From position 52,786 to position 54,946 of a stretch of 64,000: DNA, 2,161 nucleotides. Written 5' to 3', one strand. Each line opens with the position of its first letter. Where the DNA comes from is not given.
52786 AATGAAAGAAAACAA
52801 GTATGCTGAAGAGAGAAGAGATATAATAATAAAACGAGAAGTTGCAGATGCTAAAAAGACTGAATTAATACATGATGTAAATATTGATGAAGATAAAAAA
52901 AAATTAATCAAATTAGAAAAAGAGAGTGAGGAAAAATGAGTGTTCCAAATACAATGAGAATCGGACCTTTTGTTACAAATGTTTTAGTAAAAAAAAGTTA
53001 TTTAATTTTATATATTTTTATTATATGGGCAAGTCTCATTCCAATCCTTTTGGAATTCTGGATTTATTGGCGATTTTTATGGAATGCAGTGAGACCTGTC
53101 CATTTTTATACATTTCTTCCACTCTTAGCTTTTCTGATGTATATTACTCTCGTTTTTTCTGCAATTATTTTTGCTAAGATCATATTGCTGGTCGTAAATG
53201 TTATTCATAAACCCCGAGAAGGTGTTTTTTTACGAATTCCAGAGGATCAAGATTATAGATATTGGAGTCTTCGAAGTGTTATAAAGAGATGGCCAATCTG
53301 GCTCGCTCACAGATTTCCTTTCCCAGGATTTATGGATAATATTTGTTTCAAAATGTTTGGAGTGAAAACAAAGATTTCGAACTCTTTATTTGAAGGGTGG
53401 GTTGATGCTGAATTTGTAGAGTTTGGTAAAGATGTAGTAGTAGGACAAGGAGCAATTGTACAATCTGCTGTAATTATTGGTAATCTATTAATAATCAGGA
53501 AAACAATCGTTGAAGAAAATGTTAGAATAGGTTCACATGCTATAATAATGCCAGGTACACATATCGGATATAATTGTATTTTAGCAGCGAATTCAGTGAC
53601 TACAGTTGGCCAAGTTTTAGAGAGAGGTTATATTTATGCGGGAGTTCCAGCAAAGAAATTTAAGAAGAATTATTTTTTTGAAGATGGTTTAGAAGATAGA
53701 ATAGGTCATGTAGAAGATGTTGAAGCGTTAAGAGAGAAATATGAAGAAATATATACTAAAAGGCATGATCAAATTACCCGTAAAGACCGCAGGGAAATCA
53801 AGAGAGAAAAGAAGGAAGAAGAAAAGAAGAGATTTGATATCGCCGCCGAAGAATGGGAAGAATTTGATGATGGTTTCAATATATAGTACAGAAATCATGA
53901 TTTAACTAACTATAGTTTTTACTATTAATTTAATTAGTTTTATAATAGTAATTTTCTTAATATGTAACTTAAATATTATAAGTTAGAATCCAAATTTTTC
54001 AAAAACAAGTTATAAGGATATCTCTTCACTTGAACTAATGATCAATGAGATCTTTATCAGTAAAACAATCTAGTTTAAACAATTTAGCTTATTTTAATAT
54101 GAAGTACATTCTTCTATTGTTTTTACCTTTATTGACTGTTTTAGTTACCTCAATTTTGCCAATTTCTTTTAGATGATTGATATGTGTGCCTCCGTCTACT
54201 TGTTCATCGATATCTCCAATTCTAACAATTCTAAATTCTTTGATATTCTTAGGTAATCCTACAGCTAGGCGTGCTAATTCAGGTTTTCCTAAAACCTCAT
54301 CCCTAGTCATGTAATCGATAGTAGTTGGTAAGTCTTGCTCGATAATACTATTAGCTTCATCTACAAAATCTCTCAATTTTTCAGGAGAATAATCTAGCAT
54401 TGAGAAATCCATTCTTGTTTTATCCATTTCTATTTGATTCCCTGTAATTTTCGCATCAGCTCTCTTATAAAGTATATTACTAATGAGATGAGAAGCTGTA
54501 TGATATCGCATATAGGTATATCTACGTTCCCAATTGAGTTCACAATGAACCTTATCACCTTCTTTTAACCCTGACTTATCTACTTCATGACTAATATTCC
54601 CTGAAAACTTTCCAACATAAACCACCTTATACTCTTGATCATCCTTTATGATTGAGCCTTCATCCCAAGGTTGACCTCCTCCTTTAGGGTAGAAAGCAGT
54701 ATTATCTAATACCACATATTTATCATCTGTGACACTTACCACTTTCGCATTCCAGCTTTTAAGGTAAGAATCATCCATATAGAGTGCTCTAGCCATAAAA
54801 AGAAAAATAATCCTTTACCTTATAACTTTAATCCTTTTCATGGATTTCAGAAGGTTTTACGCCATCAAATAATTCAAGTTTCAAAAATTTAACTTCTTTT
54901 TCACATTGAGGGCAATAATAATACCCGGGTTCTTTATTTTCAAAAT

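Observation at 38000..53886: Three loci of stand-alone (TM hairpin + left-handed beta-helix) x3 modules, resembling the polymerising half of epsilon-poly-lysine synthetase without its A/T domains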

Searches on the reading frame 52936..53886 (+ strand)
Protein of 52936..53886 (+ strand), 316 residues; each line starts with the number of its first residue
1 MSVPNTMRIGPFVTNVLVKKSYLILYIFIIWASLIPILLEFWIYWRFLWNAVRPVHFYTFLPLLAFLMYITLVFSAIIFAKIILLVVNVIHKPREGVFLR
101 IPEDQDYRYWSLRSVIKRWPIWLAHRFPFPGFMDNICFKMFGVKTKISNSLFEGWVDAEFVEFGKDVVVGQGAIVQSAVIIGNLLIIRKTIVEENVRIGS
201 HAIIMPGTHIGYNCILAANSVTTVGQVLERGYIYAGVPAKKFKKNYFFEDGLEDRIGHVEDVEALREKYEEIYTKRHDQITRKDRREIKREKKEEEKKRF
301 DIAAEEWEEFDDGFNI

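Call 3: search_protein_families(library=ncbifam, proteins=[window:52936-53886:+], max_evalue=1)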
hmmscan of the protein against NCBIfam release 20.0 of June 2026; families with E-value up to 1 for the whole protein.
window:52936-53886:+ (316 aa): 39 families (the best 25 are shown)
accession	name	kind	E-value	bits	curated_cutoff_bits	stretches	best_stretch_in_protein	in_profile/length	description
TIGR03308.1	phn_thr-fam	hypoth_equivalog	8.9e-10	38.7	201.65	2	191-247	110-164/204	phosphonate metabolim protein, transferase hexapeptide repeat family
TIGR02353.1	NRPS_term_dom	equivalog_domain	1.9e-09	36.5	423.1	1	158-246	129-217/695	Pls/PosA family non-ribosomal peptide synthetase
TIGR03532.1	DapD_Ac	equivalog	5.1e-08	32.8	231.75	1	163-244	137-213/231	2,3,4,5-tetrahydropyridine-2,6-dicarboxylate N-acetyltransferase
NF000504.1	stregram_VatH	exception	8.5e-08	32.3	475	1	186-246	114-172/216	streptogramin A O-acetyltransferase Vat(H)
NF000490.1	chloram_CatB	equivalog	1.3e-07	31.1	350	1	189-246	110-165/210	type B chloramphenicol O-acetyltransferase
NF007240.0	PRK09677.1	equivalog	1.6e-07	31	243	1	189-244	130-183/192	putative lipopolysaccharide biosynthesis O-acetyl transferase WbbJ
NF033468.1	stregram_VatI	exception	2.3e-07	30.8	415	1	181-249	104-170/208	streptogramin A O-acetyltransferase Vat(I)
TIGR03570.1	NeuD_NnaD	subfamily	2.8e-07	30.3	160.8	2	191-240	155-202/202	NeuD/PglB/VioB family sugar acetyltransferase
NF000311.1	Vat_ABCDEFH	equivalog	6.4e-07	29.1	300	1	189-246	110-165/201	Vat family streptogramin A O-acetyltransferase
TIGR02287.1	PaaY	equivalog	1e-06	28.6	319.6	1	170-243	67-140/192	phenylacetic acid degradation protein PaaY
NF002060.0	PRK00892.1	subfamily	1.9e-06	27.2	207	1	162-226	115-180/345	UDP-3-O-(3-hydroxymyristoyl)glucosamine N-acyltransferase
NF000111.1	stregram_VatD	exception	2.6e-06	27.3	400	1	183-246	107-168/209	streptogramin A O-acetyltransferase Vat(D)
NF050158.1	CarbAnhydGPos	equivalog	8.5e-06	25.6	250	1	173-243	71-141/172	gamma carbonic anhydrase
TIGR01853.1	lipid_A_lpxD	equivalog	2e-05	23.7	242.5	1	160-235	104-181/325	UDP-3-O-(3-hydroxymyristoyl)glucosamine N-acyltransferase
NF007797.0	PRK10502.1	subfamily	2.3e-05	24.1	192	1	186-244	122-178/183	WcaF family extracellular polysaccharide biosynthesis acetyltransferase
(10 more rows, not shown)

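Call 4: search_protein_families(library=pfam, proteins=[window:52936-53886:+], max_evalue=1)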
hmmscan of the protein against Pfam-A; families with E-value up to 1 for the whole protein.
window:52936-53886:+ (316 aa): 8 families
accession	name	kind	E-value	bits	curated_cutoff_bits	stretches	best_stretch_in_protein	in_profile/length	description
PF00132.30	Hexapep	-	7.8e-10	38.5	27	2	190-221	2-33/36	Bacterial transferase hexapeptide (six repeats)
PF14602.12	Hexapep_2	-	4.2e-08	33.2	27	1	190-221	2-31/34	Hexapeptide repeat of succinyl-transferase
PF25084.1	LbH_EIF2B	-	8.3e-05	23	54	1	162-219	46-102/105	EIF2B subunit epsilon LbH domain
PF24894.1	Hexapep_GlmU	-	0.016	15.7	23.3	1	166-214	40-87/104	GlmU-like, C-terminal hexapeptide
PF03961.19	FapA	-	0.036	14.1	31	1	176-306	84-216/272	Flagellar Assembly Protein A beta solenoid domain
PF25247.1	LbH_GLGC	-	0.13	12.6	27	1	178-209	73-104/135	GLGC left-handed parallel beta-helix domain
PF25087.1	GMPPB_C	-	0.26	11.5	39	0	163-216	13-65/110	GMPPB C-terminal domain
PF06653.16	Claudin_3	-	0.65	10.4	28.7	0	28-91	13-83/163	Tight junction protein, Claudin-like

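Call 7: search_solved_structures(query=window:52936-53886:+, max_evalue=1, show_alignments=1)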
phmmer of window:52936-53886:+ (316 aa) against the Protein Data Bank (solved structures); distinct sequences matched with E-value up to 1: 84 (the best 60 are shown).
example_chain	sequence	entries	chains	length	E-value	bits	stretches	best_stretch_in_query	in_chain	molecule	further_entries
3r1w_A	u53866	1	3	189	8.9e-07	31.8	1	172-243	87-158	carbonic anhydrase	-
7tgh_C1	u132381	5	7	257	3.6e-06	29.8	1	169-274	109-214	Gamma-carbonic anhydrase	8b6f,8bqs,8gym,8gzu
8iuf_G3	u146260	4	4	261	1e-05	28.3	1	166-282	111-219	NDUCA3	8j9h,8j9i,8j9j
7ar9_x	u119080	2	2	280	1.2e-05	28.1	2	173-251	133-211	CAL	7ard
8iuf_G2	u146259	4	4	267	1.2e-05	28.1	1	167-282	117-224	NDUCA2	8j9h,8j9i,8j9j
3vbm_A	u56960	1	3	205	1.8e-05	27.6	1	188-244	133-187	Galactoside O-acetyltransferase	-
3vbi_A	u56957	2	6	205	1.8e-05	27.5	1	189-244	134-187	Galactoside O-acetyltransferase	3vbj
3vbl_A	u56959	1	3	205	1.8e-05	27.5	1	189-244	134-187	Galactoside O-acetyltransferase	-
3vbp_A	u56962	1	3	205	1.9e-05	27.5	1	189-244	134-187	Galactoside O-acetyltransferase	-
3vbk_A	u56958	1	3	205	1.9e-05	27.4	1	188-244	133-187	Galactoside O-acetyltransferase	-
3vbn_A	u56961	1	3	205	2.1e-05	27.3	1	189-244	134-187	Galactoside O-acetyltransferase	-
6ive_A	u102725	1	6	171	3.4e-05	26.6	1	176-241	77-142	Ferripyochelin-binding protein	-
6x89_L2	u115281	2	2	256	4e-05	26.4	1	175-253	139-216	gamma carbonic anhydrase-like 2, mitochondrial | NDUCAL2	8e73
7tgh_C2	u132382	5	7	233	4e-05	26.4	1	178-241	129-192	Gamma-carbonic anhydrase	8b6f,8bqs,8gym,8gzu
3cj8_A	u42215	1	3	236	5.7e-05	25.9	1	164-244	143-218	2,3,4,5-tetrahydropyridine-2,6-dicarboxylate N-acetyltransferase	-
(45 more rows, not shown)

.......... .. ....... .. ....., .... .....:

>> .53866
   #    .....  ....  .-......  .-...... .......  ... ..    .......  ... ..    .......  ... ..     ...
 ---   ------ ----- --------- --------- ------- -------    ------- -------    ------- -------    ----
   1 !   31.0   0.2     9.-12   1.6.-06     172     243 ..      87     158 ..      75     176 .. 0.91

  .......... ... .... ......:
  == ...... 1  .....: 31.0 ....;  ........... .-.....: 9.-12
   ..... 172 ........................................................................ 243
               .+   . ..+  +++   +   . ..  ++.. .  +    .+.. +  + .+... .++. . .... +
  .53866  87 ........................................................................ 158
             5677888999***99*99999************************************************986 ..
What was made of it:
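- M3 hits gamma-CA and complex-I CA subunits in the PDB at E 1e-5 to 1e-7 (call 7).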

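Call 14: find_homologous_proteins(query=window:52936-53886:+, max_evalue=0.001)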
Query window:52936-53886:+ (316 aa): 687 proteins with E <= 0.001 among 2118 candidates; the best 120 are listed.
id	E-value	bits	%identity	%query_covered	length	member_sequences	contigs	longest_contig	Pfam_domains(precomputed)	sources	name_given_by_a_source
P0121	6.3e-202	688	94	100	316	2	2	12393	PF14602.13,PF00132.31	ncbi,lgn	ncbi:MAG: DapH/DapD/GlmU-related protein [Candidatus Thorarchaeota archaeon]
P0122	1.9e-196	670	92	100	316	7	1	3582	PF14602.13,PF00132.31,PF25087.2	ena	-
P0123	4.6e-188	642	84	100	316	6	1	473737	PF14602.13,PF00132.31,PF25087.2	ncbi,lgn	-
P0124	1.5e-187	641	85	100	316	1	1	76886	PF14602.13,PF00132.31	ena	-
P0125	1.6e-185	634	85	100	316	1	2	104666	PF14602.13,PF00132.31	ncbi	ncbi:MAG: hypothetical protein ACFE91_00610 [Promethearchaeota archaeon]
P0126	4.6e-185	633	84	100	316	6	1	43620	PF14602.13,PF00132.31,PF25087.2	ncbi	-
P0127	4.7e-184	629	84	100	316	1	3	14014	PF14602.13,PF00132.31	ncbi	ncbi:MAG: DapH/DapD/GlmU-related protein [Candidatus Hermodarchaeota archaeon]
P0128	5.8e-184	629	83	100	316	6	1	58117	PF14602.13,PF00132.31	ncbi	ncbi:MAG: DapH/DapD/GlmU-related protein [Candidatus Hermodarchaeota archaeon]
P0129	2.0e-183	627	84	100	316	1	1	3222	PF00132.31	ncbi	-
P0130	3.3e-183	626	83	100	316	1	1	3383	PF14602.13,PF00132.31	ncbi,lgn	-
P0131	1.7e-182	624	82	100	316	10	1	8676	PF14602.13,PF00132.31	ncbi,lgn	ncbi:MAG: DapH/DapD/GlmU-related protein [Candidatus Thorarchaeota archaeon]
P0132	1.8e-182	624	82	100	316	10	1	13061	PF14602.13,PF00132.31,PF25087.2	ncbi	ncbi:MAG: DapH/DapD/GlmU-related protein [Candidatus Hodarchaeota archaeon]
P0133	2.3e-182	624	82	100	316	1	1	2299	PF14602.13,PF00132.31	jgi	jgi:carbonic anhydrase/acetyltransferase-like protein (isoleucine patch superfamily)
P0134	2.4e-182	624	82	100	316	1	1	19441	PF14602.13,PF00132.31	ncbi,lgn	ncbi:MAG: DapH/DapD/GlmU-related protein [Candidatus Odinarchaeota archaeon]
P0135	4.6e-181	619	81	100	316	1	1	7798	PF14602.13,PF00132.31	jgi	jgi:acetyltransferase-like isoleucine patch superfamily enzyme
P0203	1.2e-160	552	75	100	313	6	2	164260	PF14602.13,PF00132.31,PF25087.2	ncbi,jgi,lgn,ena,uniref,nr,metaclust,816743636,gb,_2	ncbi:hypothetical protein LCGC14_0875200 [marine sediment metagenome]|uniref:Chloramphenicol acetylt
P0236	2.6e-145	502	68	100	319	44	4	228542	PF14602.13,PF00132.31,PF25087.2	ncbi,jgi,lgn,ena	-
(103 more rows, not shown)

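Call 22: find_encoding_contigs(protein=P0203, flank=8000, max_places=3)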
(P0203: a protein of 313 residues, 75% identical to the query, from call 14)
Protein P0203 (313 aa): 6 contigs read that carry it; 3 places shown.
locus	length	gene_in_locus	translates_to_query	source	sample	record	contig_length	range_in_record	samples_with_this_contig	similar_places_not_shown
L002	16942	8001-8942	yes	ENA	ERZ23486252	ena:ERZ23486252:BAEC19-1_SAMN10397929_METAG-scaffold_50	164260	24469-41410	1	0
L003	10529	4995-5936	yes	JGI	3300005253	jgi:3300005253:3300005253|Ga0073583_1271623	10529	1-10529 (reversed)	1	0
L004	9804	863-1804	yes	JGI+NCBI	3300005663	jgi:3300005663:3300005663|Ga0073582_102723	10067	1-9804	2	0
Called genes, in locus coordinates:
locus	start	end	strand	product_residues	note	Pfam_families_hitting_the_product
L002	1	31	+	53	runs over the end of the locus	-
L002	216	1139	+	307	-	PF00132:Hexapep (weak), PF14602:Hexapep_2 (weak)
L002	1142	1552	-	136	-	PF03692:CxxCxxCC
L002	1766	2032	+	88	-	-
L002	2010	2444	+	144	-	PF01850:PIN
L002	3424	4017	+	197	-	-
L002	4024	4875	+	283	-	-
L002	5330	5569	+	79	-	-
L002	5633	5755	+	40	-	-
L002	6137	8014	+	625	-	PF00132:Hexapep (faint), PF25087:GMPPB_C (faint)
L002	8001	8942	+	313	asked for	PF25087:GMPPB_C (weak), PF00132:Hexapep, PF14602:Hexapep_2 (weak)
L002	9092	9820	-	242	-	PF02678:Pirin, PF07883:Cupin_2 (weak), PF17954:Pirin_C_2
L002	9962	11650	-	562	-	PF01650:Peptidase_C13, PF17957:Big_7 (weak)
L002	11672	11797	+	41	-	-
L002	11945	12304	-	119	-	PF07719:TPR_2 (faint)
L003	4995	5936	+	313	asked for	PF25087:GMPPB_C (weak), PF00132:Hexapep, PF14602:Hexapep_2 (weak)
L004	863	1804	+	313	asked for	PF25087:GMPPB_C (weak), PF00132:Hexapep, PF14602:Hexapep_2 (weak)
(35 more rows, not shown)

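Call 23: find_encoding_contigs(protein=P0236, flank=8000, max_places=3)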
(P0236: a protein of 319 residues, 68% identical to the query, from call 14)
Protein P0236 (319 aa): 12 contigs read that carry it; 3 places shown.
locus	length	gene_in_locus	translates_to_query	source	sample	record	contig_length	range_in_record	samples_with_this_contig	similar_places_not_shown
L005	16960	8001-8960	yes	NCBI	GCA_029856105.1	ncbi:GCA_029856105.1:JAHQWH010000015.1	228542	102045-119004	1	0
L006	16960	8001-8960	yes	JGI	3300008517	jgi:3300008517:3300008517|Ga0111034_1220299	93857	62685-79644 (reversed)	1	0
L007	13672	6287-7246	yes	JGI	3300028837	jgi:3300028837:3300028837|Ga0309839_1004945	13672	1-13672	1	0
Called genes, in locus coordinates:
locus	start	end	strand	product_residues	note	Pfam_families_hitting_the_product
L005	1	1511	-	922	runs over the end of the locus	PF17975:RNR_Alpha, PF21995:RNR-II_ins_dom, PF14890:Intein_splicing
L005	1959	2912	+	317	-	PF00132:Hexapep (faint)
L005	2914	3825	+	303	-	-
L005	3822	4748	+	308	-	PF00132:Hexapep, PF14602:Hexapep_2 (weak)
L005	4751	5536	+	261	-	PF00795:CN_hydrolase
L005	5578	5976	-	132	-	PF03692:CxxCxxCC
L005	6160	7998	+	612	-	PF00132:Hexapep (faint), PF25084:LbH_EIF2B (faint)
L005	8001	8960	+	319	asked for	PF25087:GMPPB_C (weak), PF00132:Hexapep, PF14602:Hexapep_2 (weak)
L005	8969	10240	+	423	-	PF06050:HGD-D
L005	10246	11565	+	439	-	PF06050:HGD-D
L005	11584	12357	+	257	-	PF01869:BcrAD_BadFG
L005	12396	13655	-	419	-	PF13183:Fer4_8 (weak), PF02754:CCG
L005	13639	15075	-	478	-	PF01565:FAD_binding_4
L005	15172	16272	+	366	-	PF00491:Arginase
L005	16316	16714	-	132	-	-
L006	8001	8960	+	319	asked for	PF25087:GMPPB_C (weak), PF00132:Hexapep, PF14602:Hexapep_2 (weak)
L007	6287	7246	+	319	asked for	PF25087:GMPPB_C (weak), PF00132:Hexapep, PF14602:Hexapep_2 (weak)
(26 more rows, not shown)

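Call 34: find_related_loci(query=A3, collection=genome_contigs, flank=10000)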
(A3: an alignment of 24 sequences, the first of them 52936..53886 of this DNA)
Query A3 (316 aa) in genome_contigs; peptide patterns used: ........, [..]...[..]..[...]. (x = any residue, [..] = any of these).
327 stretches matched a pattern; 299 encode a relative of the query (tblastn E <= 1e-3); the best 80 are kept; 80 distinct loci.
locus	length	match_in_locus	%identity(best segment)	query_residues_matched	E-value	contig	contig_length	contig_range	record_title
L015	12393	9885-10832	94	1-316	0e+0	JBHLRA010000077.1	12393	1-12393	MAG: Candidatus Thorarchaeota archaeon isolate QM1B.7 QM1B.7@19098, whole genome shotgun sequence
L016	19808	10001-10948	93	1-316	0e+0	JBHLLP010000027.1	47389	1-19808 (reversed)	MAG: Candidatus Hermodarchaeota archaeon isolate DZ1M.92 DZ1M.92@2097, whole genome shotgun sequence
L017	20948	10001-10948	93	1-316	0e+0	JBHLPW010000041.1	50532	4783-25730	MAG: Promethearchaeota archaeon isolate H3B.172 H3B.172@1182, whole genome shotgun sequence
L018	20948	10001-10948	84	1-316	2e-178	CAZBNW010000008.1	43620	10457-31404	MAG TPA_asm: uncultured archaeon isolate SRP239594_co1_47 genome assembly, contig: NODE_146_length_43620_cov_147.261930,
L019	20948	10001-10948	85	1-316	6e-178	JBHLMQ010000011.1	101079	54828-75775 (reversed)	MAG: Promethearchaeota archaeon isolate DZ2M.350 DZ2M.350@423, whole genome shotgun sequence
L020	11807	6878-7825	82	1-316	1e-177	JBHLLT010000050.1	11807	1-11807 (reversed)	MAG: Promethearchaeota archaeon isolate DZ1S.179 DZ1S.179@13659, whole genome shotgun sequence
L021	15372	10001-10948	85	1-316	4e-177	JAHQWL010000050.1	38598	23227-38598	MAG: Promethearchaeia archaeon isolate ABR06 NODE_223_length_38598_cov_11, whole genome shotgun sequence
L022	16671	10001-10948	84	1-316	1e-176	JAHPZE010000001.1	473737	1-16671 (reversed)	MAG: Promethearchaeota archaeon isolate LW40_87 NODE_19_length_473737_cov_67.360161, whole genome shotgun sequence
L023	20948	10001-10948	85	1-316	3e-175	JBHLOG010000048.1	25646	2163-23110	MAG: Promethearchaeota archaeon isolate DZ3M.289 DZ3M.289@5583, whole genome shotgun sequence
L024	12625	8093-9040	84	1-316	2e-174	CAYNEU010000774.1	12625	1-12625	MAG TPA_asm: uncultured archaeon isolate SRP185410_co1_442 genome assembly, contig: k141_696618, whole genome shotgun se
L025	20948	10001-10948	83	1-316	2e-174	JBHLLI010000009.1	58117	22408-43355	MAG: Candidatus Hermodarchaeota archaeon isolate DZ1M.434 DZ1M.434@1457, whole genome shotgun sequence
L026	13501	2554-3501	84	1-316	4e-173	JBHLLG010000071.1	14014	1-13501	MAG: Candidatus Hermodarchaeota archaeon isolate DZ1M.411 DZ1M.411@16910, whole genome shotgun sequence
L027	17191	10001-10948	83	1-316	7e-173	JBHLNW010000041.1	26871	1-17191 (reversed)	MAG: Promethearchaeota archaeon isolate DZ2S.393 DZ2S.393@5161, whole genome shotgun sequence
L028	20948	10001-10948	82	1-316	8e-172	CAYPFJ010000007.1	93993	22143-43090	MAG TPA_asm: uncultured archaeon isolate SRP185410_co2_266 genome assembly, contig: NODE_156_length_93993_cov_9.362452,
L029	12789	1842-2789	82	1-316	9e-172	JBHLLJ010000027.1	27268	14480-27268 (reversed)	MAG: Candidatus Hermodarchaeota archaeon isolate DZ1M.436 DZ1M.436@5736, whole genome shotgun sequence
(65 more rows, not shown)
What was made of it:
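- Tried and rejected: M3 copies at 93-94% identity are labelled Thor-, Hermod- and Promethearchaeota (call 34).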

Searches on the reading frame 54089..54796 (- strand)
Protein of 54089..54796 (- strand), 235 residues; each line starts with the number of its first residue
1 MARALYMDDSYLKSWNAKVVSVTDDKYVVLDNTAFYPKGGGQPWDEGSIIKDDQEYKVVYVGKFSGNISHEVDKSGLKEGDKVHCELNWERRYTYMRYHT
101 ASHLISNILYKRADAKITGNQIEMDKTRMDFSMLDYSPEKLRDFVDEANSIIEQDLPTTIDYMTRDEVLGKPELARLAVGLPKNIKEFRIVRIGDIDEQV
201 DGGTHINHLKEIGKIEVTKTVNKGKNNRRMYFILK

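Call 10: search_protein_families(library=ncbifam, proteins=[window:54089-54796:-], max_evalue=1)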
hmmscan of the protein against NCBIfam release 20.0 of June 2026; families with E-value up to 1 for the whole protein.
window:54089-54796:- (235 aa): 4 families
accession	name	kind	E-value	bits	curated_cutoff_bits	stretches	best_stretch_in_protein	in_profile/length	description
NF040865.1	a_tRNA_ed_AlaXM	equivalog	5.3e-87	291.4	300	1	3-235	2-234/234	alanyl-tRNA editing protein AlaXM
TIGR03683.1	A-tRNA_syn_arch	equivalog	7.9e-48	163.3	744.7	1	3-226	502-726/902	alanine--tRNA ligase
TIGR00344.1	alaS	equivalog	6e-37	127.3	457.05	1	22-232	478-690/847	alanine--tRNA ligase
NF002436.0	PRK01584.1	equivalog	6.6e-08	31.5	529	1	90-234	448-592/595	alanine--tRNA ligase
